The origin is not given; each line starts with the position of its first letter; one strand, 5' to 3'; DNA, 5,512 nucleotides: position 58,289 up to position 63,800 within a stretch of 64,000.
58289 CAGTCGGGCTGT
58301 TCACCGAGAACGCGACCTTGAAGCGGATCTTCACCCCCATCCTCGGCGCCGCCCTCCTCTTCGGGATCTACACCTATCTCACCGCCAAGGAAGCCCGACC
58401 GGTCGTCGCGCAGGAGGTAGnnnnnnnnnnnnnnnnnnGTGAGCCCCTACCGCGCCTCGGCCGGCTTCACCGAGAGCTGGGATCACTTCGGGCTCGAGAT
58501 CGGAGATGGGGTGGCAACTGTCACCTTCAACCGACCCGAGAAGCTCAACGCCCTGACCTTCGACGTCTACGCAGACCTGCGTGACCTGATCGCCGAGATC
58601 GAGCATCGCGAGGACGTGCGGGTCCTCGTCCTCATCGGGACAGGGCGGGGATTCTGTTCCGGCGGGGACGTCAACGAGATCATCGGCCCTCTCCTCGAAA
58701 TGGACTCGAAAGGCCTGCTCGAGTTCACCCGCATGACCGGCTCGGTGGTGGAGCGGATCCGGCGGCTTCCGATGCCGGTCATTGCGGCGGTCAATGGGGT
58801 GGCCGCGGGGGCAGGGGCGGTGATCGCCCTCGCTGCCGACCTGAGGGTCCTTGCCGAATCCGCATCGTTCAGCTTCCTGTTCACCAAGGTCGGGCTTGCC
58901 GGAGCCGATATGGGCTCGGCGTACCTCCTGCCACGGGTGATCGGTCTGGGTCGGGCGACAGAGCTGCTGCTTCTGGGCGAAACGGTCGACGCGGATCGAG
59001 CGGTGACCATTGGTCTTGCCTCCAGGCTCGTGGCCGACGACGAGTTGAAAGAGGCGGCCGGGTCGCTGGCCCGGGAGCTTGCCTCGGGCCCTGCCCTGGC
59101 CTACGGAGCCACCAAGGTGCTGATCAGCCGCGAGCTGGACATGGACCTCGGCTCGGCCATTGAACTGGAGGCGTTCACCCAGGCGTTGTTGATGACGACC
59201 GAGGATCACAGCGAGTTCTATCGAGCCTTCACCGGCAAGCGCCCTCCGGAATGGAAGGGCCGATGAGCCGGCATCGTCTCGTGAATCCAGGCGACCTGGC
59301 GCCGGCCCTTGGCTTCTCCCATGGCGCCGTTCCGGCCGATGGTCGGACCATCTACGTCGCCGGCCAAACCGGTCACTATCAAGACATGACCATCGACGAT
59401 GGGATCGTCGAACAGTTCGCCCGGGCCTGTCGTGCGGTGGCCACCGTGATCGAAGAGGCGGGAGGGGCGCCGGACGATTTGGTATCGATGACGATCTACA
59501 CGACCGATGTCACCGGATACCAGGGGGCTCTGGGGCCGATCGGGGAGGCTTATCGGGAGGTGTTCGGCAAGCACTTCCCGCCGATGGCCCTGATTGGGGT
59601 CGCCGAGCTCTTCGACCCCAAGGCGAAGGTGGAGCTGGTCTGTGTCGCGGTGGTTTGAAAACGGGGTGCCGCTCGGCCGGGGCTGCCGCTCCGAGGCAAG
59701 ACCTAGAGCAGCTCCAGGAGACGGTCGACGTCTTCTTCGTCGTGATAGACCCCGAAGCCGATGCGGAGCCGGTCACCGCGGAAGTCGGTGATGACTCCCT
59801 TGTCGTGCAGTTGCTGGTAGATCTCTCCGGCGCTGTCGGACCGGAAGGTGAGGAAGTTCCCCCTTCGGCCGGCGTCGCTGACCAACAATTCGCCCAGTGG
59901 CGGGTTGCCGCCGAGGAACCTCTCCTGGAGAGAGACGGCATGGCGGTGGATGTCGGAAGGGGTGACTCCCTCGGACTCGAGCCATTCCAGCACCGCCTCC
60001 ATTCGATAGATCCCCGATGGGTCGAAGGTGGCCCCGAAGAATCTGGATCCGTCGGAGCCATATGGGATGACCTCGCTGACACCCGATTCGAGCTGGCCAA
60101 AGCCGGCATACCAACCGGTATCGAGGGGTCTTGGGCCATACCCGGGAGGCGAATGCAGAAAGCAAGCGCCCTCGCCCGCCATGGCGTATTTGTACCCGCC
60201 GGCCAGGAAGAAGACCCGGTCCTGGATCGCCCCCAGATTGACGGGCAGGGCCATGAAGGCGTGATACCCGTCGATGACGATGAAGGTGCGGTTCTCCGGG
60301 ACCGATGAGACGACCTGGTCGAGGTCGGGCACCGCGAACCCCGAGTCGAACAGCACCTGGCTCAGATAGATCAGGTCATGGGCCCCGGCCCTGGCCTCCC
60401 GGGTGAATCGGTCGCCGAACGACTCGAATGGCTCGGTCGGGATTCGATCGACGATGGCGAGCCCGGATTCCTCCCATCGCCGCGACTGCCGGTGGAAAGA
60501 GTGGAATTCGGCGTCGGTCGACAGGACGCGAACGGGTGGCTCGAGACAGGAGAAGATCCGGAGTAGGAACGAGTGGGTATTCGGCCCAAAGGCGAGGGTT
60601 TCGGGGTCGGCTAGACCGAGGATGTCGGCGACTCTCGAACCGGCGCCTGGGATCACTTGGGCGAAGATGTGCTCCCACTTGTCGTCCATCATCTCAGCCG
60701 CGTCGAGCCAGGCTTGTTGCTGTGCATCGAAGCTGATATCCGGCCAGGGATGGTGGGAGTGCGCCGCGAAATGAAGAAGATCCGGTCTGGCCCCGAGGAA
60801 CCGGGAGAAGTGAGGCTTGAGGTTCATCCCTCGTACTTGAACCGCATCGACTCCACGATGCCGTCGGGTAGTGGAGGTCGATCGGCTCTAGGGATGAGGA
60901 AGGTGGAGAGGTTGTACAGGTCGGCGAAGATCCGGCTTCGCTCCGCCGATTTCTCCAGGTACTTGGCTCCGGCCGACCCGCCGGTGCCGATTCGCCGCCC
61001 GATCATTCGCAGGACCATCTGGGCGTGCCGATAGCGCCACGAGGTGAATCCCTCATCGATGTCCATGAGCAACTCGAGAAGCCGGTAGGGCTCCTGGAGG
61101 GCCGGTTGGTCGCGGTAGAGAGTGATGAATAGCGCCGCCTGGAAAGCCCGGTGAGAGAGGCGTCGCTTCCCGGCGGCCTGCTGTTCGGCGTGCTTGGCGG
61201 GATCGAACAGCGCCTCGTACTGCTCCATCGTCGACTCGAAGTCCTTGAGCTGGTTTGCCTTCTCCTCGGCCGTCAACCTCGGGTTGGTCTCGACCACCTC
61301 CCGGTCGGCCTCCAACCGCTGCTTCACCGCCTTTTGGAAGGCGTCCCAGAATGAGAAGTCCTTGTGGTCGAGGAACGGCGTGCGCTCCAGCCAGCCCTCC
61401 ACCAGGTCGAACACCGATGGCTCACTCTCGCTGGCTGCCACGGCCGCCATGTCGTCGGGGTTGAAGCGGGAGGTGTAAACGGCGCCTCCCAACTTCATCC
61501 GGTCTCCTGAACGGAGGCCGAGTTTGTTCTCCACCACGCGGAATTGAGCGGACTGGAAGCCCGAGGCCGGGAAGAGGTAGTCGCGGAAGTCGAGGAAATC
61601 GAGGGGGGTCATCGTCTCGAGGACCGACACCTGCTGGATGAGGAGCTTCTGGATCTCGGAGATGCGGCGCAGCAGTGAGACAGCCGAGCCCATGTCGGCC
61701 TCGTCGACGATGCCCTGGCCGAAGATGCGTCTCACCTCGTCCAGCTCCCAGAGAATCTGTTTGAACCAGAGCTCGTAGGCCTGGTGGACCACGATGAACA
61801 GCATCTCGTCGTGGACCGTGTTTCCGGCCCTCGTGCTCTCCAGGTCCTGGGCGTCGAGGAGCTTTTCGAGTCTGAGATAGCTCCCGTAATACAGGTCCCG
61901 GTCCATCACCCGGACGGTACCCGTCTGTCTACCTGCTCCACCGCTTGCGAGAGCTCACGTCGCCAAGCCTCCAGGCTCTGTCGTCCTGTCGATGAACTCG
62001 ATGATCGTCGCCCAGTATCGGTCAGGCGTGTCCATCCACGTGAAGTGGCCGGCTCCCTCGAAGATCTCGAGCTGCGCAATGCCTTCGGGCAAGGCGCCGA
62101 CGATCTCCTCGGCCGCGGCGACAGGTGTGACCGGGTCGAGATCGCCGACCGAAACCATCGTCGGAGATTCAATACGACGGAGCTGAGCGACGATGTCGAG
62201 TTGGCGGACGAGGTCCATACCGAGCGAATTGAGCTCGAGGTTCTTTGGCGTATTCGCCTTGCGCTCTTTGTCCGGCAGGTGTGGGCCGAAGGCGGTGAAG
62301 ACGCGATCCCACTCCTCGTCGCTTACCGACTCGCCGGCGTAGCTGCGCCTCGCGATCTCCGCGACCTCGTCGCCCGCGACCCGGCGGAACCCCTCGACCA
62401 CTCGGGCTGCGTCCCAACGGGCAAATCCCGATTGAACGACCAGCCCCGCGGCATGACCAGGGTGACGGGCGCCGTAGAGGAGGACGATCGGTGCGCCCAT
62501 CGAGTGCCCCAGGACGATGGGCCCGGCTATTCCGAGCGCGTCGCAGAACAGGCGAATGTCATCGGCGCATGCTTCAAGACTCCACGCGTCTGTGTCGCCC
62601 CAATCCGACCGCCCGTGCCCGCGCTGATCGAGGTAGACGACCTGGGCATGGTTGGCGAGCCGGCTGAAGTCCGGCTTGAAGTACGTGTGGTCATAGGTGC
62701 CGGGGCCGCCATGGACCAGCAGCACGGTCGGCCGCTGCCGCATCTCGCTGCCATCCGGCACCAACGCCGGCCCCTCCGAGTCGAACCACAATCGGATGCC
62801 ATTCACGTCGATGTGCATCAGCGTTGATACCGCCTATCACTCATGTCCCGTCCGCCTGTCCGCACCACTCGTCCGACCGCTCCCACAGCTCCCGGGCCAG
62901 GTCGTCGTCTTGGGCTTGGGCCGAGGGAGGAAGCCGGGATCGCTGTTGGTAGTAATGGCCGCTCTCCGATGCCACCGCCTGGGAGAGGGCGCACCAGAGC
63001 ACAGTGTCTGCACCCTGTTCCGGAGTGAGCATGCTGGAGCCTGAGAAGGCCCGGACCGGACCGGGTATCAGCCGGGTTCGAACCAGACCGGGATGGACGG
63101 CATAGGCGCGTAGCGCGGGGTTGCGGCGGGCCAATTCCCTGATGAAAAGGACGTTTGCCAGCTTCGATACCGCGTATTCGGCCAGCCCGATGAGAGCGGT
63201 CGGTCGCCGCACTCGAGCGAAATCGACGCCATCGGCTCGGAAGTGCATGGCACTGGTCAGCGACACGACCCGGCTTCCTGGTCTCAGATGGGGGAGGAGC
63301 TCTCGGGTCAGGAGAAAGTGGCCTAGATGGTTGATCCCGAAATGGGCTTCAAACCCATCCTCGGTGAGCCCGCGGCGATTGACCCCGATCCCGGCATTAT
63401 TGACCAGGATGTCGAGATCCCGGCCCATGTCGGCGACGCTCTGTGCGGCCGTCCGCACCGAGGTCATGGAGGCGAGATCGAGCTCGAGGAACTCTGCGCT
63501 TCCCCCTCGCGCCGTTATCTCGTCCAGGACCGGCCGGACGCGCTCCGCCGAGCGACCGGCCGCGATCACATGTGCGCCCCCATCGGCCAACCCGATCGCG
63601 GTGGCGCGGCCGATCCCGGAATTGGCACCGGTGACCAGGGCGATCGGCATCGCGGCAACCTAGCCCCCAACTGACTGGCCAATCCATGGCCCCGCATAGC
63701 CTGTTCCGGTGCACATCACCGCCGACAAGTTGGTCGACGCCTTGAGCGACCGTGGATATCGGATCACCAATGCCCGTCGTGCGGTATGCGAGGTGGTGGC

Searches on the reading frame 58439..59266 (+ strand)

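Call 82: search_protein_families(library=pfam, proteins=[window:58439-59266:+], max_evalue=0.01)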
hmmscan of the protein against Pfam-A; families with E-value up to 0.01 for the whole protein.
window:58439-59266:+ (275 aa): 2 families
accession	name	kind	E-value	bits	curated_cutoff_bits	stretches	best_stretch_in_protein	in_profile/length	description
PF00378.25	ECH_1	-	1.9e-48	165.5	27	1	21-274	2-250/251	Enoyl-CoA hydratase/isomerase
PF16113.10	ECH_2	-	4.9e-31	108.9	27.2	1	26-213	2-187/335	Enoyl-CoA hydratase/isomerase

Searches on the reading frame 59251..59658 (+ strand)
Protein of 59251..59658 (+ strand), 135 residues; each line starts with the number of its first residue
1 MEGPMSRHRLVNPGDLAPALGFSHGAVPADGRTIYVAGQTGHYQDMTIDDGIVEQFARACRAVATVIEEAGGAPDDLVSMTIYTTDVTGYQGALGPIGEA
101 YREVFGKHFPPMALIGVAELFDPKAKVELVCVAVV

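Call 82: search_protein_families(library=pfam, proteins=[window:59251-59658:+], max_evalue=0.01)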
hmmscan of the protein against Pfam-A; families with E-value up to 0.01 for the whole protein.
window:59251-59658:+ (135 aa): 1 family
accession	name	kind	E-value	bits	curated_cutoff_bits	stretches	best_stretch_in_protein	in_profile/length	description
PF01042.26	Ribonuc_L-PSP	-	3.8e-18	66.1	27.3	1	17-135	6-121/121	Endoribonuclease L-PSP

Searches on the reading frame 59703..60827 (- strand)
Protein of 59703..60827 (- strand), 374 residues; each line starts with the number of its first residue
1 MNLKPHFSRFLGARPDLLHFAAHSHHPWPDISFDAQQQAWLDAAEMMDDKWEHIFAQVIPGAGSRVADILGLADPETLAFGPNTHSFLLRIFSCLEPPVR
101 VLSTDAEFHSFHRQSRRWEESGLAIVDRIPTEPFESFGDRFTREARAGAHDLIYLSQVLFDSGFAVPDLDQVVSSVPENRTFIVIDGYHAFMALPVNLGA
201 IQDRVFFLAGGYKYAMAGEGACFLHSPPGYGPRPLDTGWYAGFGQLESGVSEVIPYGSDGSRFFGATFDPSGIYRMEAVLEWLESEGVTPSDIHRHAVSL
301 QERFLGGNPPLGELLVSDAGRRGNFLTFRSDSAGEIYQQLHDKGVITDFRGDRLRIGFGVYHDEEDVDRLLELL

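Call 82: search_protein_families(library=pfam, proteins=[window:59703-60827:-], max_evalue=0.01)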
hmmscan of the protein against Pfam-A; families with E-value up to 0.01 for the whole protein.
window:59703-60827:- (374 aa): 2 families
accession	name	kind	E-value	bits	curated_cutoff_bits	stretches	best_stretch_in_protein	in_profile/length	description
PF22580.2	KYNU_C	-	6.3e-09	36.2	27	1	318-374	32-90/90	Kynureninase C-terminal domain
PF00266.25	Aminotran_5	-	2.8e-05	23.7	21.5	1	57-330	43-316/371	Aminotransferase class-V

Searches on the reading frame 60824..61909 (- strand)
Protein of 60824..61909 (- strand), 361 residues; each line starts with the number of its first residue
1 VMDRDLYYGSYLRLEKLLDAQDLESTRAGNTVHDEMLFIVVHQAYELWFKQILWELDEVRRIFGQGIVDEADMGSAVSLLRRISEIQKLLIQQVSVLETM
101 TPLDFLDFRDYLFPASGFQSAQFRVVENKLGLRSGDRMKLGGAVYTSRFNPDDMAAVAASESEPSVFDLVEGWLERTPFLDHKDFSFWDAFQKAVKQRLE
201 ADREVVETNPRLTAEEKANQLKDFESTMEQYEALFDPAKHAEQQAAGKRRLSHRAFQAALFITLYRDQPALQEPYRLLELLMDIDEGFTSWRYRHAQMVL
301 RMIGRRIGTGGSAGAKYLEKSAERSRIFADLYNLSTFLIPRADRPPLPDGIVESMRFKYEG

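Call 82: search_protein_families(library=pfam, proteins=[window:60824-61909:-], max_evalue=0.01)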
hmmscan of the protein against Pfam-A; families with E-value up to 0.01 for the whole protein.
window:60824-61909:- (361 aa): 1 family
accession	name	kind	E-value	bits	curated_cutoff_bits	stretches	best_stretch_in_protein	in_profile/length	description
PF03301.18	Trp_dioxygenase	-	7.2e-115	384.5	34.9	1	6-338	15-346/346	Tryptophan 2,3-dioxygenase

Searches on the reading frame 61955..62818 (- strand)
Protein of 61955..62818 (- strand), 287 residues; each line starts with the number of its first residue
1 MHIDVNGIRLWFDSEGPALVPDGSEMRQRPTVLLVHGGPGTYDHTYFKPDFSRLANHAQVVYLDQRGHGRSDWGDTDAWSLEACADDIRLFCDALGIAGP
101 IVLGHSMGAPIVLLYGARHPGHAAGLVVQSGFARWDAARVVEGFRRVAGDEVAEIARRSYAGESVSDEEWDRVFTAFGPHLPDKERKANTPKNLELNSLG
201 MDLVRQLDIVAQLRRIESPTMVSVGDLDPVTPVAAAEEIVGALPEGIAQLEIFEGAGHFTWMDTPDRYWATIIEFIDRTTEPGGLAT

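Call 82: search_protein_families(library=pfam, proteins=[window:61955-62818:-], max_evalue=0.01)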
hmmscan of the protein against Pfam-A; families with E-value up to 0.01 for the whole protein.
window:61955-62818:- (287 aa): 6 families
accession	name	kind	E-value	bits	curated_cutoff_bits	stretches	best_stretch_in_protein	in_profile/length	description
PF00561.26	Abhydrolase_1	-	7.4e-28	98.3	25.8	1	30-263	1-243/245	alpha/beta hydrolase fold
PF12146.15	Hydrolase_4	-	1.1e-22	81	27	1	29-264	4-238/239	Serine aminopeptidase, S33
PF12697.13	Abhydrolase_6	-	3.8e-19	70.7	26.3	1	32-268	1-214/217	Alpha/beta hydrolase family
PF03096.20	Ndr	-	0.00087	18.5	23.3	1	49-129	47-130/283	Ndr family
PF00326.27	Peptidase_S9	-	0.0064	16.4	22.6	0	203-278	131-208/213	Prolyl oligopeptidase family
PF08386.16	Abhydrolase_4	-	0.0074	16.8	21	0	217-261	34-76/103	TAP-like protein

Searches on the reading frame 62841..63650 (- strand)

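Call 82: search_protein_families(library=pfam, proteins=[window:62841-63650:-], max_evalue=0.01)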
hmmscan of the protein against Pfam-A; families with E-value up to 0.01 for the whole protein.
window:62841-63650:- (269 aa): 4 families
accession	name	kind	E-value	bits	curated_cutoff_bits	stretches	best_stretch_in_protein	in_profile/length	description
PF00106.31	adh_short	-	1.2e-30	106.9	26.6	1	3-194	2-186/195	short chain dehydrogenase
PF13561.12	adh_short_C2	-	1.7e-22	80.6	27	1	8-195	1-181/236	Enoyl-(Acyl carrier protein) reductase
PF08659.16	KR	-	3.4e-06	27.5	22.6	1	5-88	4-91/180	KR domain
PF01370.27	Epimerase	-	0.0032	17.4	20.9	1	4-182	1-164/240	NAD dependent epimerase/dehydratase family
